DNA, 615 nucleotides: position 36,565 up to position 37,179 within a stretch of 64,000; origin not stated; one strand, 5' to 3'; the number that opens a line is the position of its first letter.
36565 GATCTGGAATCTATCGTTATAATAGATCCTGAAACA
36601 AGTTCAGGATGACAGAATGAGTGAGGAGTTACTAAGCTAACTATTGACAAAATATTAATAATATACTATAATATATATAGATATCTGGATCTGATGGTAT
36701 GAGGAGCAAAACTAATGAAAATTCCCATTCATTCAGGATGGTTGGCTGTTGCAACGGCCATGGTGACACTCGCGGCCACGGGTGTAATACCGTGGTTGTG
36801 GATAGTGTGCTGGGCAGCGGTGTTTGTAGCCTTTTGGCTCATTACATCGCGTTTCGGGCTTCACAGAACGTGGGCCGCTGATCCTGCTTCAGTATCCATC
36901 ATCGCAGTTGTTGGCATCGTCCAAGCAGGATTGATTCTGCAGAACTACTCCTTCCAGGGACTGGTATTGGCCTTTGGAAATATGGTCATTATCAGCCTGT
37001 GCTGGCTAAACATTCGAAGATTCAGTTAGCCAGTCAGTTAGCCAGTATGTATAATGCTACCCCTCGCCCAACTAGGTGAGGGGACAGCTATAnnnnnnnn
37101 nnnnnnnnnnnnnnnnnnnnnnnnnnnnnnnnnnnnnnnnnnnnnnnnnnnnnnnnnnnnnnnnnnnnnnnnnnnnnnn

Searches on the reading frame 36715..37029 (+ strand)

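Call 50: search_protein_families(library=pfam, proteins=[window:36715-37029:+], max_evalue=0.1)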
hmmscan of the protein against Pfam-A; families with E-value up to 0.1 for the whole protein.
window:36715-37029:+ (104 aa): 1 family
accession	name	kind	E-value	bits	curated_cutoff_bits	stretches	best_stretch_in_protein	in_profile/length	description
PF17948.6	DnaT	-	0.037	14.2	25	0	4-53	2-49/69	DnaT DNA-binding domain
